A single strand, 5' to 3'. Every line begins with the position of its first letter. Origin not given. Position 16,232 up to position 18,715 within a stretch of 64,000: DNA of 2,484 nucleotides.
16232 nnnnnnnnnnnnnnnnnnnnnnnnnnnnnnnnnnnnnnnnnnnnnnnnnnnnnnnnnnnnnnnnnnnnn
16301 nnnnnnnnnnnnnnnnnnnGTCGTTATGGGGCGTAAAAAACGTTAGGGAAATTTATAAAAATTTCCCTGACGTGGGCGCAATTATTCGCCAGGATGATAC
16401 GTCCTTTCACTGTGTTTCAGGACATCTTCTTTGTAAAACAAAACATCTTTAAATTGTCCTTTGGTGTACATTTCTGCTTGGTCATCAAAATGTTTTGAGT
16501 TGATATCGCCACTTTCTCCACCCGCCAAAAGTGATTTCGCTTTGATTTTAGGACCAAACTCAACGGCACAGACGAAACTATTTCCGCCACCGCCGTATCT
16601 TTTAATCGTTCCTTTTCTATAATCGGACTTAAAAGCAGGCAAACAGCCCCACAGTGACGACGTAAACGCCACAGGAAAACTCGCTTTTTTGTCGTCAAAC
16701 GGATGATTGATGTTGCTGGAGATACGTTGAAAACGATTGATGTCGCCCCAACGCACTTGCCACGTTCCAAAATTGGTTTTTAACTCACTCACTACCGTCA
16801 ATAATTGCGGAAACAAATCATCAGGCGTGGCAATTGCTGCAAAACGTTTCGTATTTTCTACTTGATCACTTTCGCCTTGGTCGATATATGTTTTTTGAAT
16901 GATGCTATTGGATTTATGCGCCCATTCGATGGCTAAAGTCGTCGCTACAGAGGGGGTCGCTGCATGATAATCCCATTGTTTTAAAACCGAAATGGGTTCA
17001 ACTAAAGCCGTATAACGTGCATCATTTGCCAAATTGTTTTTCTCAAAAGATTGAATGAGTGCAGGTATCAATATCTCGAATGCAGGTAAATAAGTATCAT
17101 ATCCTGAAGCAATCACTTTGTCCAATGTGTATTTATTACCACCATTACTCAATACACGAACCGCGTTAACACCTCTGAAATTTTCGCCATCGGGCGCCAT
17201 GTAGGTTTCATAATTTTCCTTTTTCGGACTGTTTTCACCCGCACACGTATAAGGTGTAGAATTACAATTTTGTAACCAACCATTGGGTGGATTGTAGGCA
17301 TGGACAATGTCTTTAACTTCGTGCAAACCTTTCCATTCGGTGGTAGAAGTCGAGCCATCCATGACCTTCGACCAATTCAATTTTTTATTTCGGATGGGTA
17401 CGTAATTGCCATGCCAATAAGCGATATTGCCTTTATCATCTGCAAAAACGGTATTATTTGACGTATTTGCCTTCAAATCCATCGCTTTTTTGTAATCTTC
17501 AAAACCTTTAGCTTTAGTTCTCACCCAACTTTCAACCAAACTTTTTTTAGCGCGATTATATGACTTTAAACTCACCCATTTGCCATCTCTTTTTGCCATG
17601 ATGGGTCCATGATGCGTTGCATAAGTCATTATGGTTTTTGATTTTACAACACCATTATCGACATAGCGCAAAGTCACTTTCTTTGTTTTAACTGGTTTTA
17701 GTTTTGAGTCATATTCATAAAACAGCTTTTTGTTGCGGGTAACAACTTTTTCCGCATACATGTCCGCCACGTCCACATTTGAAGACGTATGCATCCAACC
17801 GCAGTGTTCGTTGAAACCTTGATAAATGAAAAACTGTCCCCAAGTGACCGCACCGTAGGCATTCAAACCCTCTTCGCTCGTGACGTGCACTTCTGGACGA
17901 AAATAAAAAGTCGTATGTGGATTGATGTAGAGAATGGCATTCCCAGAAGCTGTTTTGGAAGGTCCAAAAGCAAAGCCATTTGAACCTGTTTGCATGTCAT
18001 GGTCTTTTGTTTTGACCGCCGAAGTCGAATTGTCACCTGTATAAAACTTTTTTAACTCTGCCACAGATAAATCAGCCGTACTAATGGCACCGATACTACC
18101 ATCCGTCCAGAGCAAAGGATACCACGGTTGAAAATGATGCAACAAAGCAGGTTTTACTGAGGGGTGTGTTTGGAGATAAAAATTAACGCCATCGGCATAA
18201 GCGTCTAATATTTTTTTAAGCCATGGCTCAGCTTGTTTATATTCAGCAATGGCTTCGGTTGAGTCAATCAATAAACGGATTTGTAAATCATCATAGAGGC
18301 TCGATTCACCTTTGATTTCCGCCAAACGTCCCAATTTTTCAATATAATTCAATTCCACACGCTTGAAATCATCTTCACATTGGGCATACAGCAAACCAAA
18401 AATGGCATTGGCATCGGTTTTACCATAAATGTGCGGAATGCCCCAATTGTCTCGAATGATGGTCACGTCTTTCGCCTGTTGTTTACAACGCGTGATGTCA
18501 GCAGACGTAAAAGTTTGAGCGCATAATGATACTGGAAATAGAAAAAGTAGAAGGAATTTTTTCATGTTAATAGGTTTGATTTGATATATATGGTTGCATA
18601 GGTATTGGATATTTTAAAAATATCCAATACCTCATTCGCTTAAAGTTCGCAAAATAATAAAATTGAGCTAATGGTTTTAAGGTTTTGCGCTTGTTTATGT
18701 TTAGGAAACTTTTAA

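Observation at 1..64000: Massively over-represented 10-13 nt motif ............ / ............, resembling a DNA-uptake-sequence-type genomic signature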

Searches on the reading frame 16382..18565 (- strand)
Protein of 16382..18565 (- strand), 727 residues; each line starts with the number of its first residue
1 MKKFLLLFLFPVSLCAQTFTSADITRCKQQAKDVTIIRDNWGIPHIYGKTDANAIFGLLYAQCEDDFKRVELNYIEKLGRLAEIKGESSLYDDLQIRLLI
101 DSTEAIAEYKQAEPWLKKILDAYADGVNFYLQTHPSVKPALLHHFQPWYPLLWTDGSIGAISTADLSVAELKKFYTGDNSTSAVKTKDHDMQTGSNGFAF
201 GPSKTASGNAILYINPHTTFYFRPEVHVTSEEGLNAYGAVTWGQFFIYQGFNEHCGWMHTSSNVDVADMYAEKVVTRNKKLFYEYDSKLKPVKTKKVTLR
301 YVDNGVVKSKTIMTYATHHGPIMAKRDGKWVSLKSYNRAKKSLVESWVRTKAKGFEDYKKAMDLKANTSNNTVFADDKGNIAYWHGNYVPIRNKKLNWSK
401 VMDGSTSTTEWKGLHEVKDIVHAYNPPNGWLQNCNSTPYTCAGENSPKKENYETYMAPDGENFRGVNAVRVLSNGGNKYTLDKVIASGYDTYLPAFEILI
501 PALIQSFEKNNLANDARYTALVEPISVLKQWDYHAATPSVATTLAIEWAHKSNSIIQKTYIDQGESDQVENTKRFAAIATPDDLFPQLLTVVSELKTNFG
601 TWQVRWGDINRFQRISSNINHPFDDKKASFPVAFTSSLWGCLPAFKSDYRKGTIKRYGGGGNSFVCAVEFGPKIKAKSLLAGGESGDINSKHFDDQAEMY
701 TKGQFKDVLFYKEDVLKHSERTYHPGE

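Call 8: search_protein_families(library=ncbifam, proteins=[window:16382-18565:-])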
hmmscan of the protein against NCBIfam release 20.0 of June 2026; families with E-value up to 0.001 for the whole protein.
window:16382-18565:- (727 aa): 1 family
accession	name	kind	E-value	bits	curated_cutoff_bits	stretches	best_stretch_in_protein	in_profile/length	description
NF051460.1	bi_acylase_PvdQ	equivalog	2e-24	85.5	950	1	26-715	20-750/763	bifunctional acylase PvdQ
